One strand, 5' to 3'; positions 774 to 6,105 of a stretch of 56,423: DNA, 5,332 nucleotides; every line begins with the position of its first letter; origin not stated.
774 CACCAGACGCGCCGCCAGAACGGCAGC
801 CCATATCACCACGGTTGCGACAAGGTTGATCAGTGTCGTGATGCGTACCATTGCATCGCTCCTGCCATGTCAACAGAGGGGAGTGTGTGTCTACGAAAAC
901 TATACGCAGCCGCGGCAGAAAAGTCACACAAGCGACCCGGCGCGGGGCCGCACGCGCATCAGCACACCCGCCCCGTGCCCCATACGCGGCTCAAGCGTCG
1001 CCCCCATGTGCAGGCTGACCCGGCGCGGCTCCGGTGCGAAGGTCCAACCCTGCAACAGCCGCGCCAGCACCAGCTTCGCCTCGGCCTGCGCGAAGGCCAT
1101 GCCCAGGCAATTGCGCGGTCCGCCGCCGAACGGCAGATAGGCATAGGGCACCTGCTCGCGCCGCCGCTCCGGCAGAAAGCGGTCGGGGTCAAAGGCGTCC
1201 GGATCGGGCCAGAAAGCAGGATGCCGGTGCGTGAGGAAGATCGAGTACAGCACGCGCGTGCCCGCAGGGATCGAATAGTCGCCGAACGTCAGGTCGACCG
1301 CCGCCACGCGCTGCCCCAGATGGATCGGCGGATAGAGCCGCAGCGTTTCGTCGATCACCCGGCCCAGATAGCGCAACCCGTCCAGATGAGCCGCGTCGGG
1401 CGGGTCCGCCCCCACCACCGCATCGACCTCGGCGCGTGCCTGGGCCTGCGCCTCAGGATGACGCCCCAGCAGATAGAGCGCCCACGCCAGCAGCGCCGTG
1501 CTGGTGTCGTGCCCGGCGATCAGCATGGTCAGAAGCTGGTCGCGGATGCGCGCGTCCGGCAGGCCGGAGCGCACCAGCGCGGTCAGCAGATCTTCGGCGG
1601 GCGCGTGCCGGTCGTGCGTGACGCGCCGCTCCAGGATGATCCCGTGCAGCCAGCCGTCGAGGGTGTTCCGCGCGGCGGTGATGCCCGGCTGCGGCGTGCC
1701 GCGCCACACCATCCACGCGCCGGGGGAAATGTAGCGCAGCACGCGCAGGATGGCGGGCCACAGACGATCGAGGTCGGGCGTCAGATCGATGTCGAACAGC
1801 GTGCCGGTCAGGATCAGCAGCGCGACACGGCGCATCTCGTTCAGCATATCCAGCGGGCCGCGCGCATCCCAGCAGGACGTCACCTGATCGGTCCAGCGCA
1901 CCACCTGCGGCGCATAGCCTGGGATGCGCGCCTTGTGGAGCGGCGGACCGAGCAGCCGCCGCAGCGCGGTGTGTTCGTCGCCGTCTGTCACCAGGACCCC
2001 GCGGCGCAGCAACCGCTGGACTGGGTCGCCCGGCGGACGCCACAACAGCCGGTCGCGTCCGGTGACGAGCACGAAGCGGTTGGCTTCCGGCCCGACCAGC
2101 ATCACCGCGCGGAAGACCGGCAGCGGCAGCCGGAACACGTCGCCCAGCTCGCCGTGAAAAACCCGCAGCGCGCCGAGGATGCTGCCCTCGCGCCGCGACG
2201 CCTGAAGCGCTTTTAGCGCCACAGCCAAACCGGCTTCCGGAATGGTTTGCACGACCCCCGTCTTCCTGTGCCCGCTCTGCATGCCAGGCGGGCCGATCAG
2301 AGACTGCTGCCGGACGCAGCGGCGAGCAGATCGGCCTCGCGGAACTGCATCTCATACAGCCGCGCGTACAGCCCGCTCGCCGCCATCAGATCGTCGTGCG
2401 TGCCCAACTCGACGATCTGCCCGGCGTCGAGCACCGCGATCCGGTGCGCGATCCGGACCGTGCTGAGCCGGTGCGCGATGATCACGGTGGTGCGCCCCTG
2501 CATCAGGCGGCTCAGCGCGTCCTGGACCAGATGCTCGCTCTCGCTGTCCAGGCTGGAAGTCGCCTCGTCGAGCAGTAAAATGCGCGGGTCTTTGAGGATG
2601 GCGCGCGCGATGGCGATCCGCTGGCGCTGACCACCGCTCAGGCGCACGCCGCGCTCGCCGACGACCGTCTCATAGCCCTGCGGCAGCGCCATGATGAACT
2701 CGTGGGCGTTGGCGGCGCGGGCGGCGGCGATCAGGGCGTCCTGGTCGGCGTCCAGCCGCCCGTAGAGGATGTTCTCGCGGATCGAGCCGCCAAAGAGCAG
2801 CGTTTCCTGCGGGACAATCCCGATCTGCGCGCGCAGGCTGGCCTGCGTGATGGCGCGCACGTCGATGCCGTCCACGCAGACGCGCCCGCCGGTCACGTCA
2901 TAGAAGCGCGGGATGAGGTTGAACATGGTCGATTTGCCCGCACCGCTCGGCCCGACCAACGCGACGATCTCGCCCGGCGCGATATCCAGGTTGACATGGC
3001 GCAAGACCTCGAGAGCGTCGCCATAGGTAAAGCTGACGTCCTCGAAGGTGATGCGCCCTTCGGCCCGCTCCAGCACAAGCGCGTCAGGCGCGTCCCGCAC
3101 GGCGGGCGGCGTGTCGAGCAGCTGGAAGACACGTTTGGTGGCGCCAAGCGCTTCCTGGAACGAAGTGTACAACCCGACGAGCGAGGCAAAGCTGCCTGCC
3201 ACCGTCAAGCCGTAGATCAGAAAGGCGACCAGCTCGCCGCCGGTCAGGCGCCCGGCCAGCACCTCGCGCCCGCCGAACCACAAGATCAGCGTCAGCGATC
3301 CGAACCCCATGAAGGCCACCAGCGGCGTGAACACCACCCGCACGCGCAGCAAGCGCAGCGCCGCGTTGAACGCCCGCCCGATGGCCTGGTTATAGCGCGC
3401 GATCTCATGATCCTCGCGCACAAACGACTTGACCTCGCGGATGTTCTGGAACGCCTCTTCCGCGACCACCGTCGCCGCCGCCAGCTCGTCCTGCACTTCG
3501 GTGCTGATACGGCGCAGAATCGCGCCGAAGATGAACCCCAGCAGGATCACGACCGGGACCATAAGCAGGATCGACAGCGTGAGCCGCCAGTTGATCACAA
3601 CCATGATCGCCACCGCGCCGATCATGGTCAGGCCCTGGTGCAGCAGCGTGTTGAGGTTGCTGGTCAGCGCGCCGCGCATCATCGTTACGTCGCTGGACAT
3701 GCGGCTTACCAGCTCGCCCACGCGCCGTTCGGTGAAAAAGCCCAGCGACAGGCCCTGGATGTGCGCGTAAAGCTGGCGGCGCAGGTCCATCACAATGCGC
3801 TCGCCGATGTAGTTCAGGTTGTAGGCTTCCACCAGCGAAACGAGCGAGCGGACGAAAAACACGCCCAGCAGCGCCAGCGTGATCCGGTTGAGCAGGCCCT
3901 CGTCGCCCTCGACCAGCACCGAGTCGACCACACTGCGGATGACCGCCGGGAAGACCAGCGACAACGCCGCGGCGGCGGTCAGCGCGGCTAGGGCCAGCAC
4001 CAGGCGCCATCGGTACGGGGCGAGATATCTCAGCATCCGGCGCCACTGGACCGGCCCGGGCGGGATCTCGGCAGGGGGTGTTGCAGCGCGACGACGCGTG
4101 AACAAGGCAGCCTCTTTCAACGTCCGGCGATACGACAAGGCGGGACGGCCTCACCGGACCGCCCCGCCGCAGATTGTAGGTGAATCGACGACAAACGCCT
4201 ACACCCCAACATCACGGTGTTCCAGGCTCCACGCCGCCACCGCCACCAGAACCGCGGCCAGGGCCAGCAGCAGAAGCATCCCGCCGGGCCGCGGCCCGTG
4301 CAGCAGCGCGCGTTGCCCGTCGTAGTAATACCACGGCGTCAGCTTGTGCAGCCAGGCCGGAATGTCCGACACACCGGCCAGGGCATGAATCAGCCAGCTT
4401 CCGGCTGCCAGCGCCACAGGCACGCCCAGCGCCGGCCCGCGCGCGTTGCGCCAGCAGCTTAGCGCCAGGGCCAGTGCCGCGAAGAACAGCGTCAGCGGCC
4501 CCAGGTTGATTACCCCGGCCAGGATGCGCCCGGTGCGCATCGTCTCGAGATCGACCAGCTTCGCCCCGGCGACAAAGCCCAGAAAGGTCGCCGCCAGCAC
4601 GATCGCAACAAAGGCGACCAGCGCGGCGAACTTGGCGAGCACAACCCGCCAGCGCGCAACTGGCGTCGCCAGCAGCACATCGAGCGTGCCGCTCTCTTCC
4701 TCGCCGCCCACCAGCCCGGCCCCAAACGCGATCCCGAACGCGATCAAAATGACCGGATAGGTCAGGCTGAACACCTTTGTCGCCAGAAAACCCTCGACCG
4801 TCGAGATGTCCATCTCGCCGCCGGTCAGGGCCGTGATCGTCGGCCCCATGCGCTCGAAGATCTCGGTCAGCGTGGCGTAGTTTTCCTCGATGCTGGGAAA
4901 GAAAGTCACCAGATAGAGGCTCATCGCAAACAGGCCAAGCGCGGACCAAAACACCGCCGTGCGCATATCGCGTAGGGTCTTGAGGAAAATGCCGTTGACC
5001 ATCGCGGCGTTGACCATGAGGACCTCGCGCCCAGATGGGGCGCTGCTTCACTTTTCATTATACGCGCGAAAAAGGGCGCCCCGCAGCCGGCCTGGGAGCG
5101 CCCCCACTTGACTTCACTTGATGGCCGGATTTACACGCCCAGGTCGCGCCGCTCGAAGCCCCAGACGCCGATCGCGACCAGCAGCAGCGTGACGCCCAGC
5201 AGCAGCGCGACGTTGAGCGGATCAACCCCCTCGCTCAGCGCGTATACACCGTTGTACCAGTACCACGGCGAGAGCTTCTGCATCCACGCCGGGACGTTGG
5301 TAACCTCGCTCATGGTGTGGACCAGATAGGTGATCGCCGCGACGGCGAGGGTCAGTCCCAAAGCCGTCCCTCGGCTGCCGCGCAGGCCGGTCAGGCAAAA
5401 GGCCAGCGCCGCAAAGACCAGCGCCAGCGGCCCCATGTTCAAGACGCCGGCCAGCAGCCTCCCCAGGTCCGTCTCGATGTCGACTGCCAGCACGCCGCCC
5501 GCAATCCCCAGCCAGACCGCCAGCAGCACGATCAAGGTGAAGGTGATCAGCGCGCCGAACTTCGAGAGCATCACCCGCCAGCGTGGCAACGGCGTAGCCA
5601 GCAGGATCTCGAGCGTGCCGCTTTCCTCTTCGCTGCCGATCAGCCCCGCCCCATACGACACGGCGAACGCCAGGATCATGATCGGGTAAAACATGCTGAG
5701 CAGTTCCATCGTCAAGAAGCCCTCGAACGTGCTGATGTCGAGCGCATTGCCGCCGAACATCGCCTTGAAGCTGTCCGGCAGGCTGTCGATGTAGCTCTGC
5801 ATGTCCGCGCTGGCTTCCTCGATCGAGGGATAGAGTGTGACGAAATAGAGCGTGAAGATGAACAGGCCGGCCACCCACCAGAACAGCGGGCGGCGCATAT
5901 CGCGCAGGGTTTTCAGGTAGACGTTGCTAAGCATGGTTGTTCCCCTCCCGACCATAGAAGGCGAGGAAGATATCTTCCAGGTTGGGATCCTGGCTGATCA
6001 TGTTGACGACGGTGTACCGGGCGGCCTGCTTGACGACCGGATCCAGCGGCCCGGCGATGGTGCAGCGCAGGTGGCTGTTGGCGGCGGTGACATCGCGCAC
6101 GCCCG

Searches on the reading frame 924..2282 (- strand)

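Call 93: search_protein_families(library=pfam, proteins=[window:924-2282:-], max_evalue=0.00001)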
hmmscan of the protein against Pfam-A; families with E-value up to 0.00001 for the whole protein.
window:924-2282:- (452 aa): 1 family
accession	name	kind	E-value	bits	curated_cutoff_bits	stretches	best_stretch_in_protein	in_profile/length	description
PF00067.27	p450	-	3e-71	241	22.8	1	23-419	11-438/462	Cytochrome P450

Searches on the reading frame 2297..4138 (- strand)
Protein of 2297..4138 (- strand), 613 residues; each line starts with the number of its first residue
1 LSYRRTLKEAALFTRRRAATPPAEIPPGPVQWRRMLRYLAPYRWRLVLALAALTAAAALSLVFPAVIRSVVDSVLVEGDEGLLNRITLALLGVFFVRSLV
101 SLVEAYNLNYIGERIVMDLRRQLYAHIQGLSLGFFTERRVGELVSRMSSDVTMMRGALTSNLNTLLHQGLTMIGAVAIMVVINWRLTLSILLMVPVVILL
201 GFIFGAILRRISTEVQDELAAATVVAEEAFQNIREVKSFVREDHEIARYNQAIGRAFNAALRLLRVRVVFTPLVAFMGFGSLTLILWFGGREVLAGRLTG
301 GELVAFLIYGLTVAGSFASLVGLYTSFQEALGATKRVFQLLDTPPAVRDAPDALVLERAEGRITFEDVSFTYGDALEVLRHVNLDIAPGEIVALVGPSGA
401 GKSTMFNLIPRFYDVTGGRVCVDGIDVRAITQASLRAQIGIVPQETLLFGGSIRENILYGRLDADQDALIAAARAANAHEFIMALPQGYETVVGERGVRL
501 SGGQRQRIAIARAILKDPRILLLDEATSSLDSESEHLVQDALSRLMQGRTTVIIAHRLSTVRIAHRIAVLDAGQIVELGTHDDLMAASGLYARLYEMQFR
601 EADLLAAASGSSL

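Call 93: search_protein_families(library=pfam, proteins=[window:2297-4138:-], max_evalue=0.00001)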
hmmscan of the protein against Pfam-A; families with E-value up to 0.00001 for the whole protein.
window:2297-4138:- (613 aa): 2 families
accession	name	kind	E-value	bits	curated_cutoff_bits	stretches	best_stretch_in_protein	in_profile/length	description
PF00664.28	ABC_membrane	-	2.8e-59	201.5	28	1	47-312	2-269/274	ABC transporter transmembrane region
PF00005.33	ABC_tran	-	6.7e-34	117.9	25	1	379-528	1-137/137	ABC transporter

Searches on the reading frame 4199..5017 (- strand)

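Call 93: search_protein_families(library=pfam, proteins=[window:4199-5017:-], max_evalue=0.00001)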
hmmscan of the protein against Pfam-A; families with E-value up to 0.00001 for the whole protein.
window:4199-5017:- (272 aa): 3 families
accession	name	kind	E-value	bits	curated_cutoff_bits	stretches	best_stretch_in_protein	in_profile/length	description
PF12679.13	ABC2_membrane_2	-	3.2e-16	59.9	27.2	1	72-270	72-283/283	ABC-2 family transporter protein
PF12730.13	ABC2_membrane_4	-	1.8e-10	41.5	27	1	70-191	40-163/179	ABC-2 family transporter protein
PF12698.13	ABC2_membrane_3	-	9.1e-07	28.7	31.6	1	86-261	167-345/347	ABC-2 family transporter protein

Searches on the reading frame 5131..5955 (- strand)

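Call 93: search_protein_families(library=pfam, proteins=[window:5131-5955:-], max_evalue=0.00001)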
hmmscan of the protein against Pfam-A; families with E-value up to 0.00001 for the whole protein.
window:5131-5955:- (274 aa): 4 families
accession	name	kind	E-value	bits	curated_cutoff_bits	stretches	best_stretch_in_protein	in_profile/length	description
PF12679.13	ABC2_membrane_2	-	1.8e-26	93.5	27.2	1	11-272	2-283/283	ABC-2 family transporter protein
PF12698.13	ABC2_membrane_3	-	1.1e-11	44.9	31.6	1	85-265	164-343/347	ABC-2 family transporter protein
PF12730.13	ABC2_membrane_4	-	7.4e-08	33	27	1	86-204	56-174/179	ABC-2 family transporter protein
PF13346.12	ABC2_membrane_5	-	2.2e-07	31.1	25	1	84-231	33-179/205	ABC-2 family transporter protein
